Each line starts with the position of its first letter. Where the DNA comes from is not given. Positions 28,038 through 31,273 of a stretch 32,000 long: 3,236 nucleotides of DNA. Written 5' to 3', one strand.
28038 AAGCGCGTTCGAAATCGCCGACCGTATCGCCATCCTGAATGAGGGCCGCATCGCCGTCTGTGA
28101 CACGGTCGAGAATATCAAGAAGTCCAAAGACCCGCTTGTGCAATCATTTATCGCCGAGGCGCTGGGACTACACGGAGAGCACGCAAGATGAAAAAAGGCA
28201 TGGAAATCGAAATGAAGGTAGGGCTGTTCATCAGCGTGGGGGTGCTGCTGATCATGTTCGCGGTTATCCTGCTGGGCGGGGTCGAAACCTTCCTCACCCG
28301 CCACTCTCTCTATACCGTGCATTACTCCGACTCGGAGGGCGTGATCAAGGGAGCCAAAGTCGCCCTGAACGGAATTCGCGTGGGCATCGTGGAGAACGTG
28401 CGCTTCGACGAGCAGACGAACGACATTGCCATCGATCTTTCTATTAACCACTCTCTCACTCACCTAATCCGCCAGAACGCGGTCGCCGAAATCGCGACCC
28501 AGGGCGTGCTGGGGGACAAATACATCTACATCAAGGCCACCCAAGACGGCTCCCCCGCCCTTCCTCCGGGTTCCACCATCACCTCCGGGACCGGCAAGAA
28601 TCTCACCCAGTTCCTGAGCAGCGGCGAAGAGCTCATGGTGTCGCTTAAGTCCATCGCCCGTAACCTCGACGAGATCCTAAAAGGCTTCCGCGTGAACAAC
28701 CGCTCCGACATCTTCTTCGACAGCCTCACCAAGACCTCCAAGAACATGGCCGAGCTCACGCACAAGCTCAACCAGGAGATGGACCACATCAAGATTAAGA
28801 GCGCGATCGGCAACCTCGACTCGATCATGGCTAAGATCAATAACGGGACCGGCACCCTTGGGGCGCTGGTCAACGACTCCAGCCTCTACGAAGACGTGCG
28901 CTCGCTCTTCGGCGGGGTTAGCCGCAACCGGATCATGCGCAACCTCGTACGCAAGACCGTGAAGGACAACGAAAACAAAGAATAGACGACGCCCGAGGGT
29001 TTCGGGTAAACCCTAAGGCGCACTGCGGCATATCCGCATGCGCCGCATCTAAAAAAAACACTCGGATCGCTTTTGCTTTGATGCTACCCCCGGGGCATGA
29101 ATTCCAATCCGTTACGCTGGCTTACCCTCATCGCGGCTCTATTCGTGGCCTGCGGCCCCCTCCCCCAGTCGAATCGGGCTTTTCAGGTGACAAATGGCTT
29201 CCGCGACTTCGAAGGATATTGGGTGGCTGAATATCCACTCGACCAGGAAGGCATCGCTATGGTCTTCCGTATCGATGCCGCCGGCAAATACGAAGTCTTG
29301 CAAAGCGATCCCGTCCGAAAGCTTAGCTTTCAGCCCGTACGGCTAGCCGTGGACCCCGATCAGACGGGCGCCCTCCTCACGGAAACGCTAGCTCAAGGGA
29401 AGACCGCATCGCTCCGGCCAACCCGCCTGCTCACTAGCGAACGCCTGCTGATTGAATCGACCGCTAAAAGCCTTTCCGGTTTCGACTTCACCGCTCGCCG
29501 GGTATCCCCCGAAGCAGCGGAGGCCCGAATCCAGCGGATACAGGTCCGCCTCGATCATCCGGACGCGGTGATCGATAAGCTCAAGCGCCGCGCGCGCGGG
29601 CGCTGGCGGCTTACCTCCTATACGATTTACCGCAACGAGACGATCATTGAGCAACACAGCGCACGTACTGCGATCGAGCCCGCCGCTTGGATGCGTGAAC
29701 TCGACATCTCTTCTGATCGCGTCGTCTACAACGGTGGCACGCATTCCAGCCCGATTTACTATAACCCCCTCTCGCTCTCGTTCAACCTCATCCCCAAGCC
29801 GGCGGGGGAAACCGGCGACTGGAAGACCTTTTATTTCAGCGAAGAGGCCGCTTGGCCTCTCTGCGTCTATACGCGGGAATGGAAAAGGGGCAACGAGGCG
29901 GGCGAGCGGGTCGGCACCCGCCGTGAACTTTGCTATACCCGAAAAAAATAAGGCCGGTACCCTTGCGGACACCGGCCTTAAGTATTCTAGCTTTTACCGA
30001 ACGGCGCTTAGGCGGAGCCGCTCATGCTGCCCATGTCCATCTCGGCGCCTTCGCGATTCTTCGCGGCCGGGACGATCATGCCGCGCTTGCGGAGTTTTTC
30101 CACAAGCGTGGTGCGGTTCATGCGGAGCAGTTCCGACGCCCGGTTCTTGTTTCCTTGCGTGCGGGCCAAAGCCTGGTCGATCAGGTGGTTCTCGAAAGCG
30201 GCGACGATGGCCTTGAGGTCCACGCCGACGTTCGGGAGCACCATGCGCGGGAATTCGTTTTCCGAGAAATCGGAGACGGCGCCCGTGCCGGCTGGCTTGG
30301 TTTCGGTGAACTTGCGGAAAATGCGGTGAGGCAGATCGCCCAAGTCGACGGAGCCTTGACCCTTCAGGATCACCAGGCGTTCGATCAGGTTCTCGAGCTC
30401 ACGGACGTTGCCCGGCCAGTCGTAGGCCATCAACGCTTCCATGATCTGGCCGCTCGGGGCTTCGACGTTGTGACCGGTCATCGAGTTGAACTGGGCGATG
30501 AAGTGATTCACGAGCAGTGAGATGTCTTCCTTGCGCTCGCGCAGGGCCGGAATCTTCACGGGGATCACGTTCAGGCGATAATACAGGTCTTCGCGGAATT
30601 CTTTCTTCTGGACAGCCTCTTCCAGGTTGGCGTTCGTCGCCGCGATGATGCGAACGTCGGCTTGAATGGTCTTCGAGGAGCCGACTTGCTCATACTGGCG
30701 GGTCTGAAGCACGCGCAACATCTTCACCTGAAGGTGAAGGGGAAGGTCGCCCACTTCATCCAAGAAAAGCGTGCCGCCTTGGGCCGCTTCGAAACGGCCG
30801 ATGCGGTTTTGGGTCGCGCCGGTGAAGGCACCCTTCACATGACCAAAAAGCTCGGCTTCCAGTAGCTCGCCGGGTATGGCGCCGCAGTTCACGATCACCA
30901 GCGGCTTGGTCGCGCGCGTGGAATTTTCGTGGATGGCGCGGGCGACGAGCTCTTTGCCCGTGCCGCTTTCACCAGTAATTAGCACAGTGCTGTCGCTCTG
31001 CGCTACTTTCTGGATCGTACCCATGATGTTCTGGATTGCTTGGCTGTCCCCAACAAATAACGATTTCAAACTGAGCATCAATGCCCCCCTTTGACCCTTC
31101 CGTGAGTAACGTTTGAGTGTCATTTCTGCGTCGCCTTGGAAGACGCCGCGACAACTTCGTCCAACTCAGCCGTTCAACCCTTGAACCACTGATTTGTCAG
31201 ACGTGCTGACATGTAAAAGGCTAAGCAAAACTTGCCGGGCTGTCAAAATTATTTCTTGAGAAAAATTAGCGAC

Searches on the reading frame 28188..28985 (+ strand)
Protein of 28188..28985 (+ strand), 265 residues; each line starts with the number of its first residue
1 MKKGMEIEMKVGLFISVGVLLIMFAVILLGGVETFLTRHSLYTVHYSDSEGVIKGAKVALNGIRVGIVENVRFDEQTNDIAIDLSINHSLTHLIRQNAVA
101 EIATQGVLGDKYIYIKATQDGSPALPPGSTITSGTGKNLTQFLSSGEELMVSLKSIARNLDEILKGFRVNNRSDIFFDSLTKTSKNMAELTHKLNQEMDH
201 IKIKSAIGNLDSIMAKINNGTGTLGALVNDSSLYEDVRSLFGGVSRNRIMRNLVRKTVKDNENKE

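Call 61: search_protein_families(library=pfam, proteins=[window:28188-28985:+], max_evalue=0.01)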
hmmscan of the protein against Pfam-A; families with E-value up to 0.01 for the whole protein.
window:28188-28985:+ (265 aa): 1 family
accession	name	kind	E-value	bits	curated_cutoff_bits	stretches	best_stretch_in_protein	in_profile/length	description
PF02470.25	MlaD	-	1.4e-16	60.9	25.1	1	41-116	4-79/81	MlaD protein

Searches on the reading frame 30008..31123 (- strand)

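Call 61: search_protein_families(library=pfam, proteins=[window:30008-31123:-], max_evalue=0.01)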
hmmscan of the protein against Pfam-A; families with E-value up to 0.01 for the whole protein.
window:30008-31123:- (371 aa): 8 families
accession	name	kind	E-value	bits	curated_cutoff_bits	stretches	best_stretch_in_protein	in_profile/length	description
PF00158.32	Sigma54_activat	-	8.8e-75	250.5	20.2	1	24-189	2-167/168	Sigma-54 interaction domain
PF25601.1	AAA_lid_14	-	3.4e-27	94.5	27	1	195-275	1-81/87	AAA+ ATPase lid domain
PF14532.12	Sigma54_activ_2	-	8.6e-25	88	25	1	24-194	1-138/138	Sigma-54 interaction domain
PF02954.25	HTH_8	-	5.8e-12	45.6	22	1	308-346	3-41/42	Bacterial regulatory protein, Fis family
PF07728.20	AAA_5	-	1.1e-07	32.3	22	1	47-178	2-133/139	AAA domain (dynein-related subfamily)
PF00004.35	AAA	-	7.9e-05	23.6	21.2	1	47-167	1-114/131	ATPase family associated with various cellular activities (AAA)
PF13191.12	AAA_16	-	0.00054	20.9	32.6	1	24-72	3-52/167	AAA ATPase domain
PF01078.27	Mg_chelatase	-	0.0063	16.4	20.3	0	102-165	93-158/207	Magnesium chelatase, subunit ChlI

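Call 87: search_protein_families(library=ncbifam, proteins=[window:30008-31123:-], max_evalue=0.01)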
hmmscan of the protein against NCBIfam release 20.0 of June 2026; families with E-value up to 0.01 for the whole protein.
window:30008-31123:- (371 aa): 32 families (the best 25 are shown)
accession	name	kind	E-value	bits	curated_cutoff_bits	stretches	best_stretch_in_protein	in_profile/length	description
NF041552.1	TF_PrdR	equivalog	3.8e-112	375.5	795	1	23-346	269-575/577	sigma-54 dependent transcriptional regulator PrdR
TIGR01818.1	ntrC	equivalog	4.1e-109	365.4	558.6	1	23-346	136-462/463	nitrogen regulation protein NR(I)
TIGR01817.1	nifA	equivalog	1.3e-107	360.8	528.85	1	20-263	195-437/534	nif-specific transcriptional activator NifA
NF003451.0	PRK05022.1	equivalog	1.5e-105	353.8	476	1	21-346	190-507/512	nitric oxide reductase transcriptional regulator NorR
NF008469.0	PRK11361.1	equivalog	6.5e-104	348.2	714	1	24-349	146-456/461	acetoacetate metabolism transcriptional regulator AtoC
TIGR02915.1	PEP_resp_reg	equivalog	9.6e-100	334.5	502.6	1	21-349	139-444/445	PEP-CTERM-box response regulator transcription factor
NF038308.1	RNA_repair_RtcR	equivalog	9.4e-98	328.3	650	1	17-346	176-515/530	RNA repair transcriptional activator RtcR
NF011958.0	PRK15429.1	equivalog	3.6e-93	313.4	830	1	24-295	382-650/692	formate hydrogenlyase transcriptional activator FlhA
NF050807.1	TransRegFlbDCaul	equivalog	6.1e-93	312.1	750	1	23-356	120-450/454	sigma-54-dependent transcriptional regulator FlbD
NF041946.1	LuxO_transreg_Vib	equivalog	2e-90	303.8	800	1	22-346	134-459/463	quorum-sensing sigma-54 dependent transcriptional regulator LuxO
NF041906.1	V4R_TF_MobR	exception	6.6e-90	302.1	999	1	24-346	235-543/544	phenol degradation transcriptional regulator MobR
NF007689.0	PRK10365.1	equivalog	1.3e-89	301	760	1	23-345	141-440/441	sigma-54-dependent response regulator transcription factor ZraR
NF011695.0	PRK15115.1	equivalog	3.7e-88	296.2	763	1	23-254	137-368/445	two-component system response regulator GlrR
NF008176.1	PRK10923.1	equivalog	2.1e-87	293.7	620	1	21-349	138-468/469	nitrogen regulation protein NR(I)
TIGR02329.1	propionate_PrpR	equivalog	2.9e-87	293.5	499.2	1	23-345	214-525/526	propionate catabolism operon regulatory protein PrpR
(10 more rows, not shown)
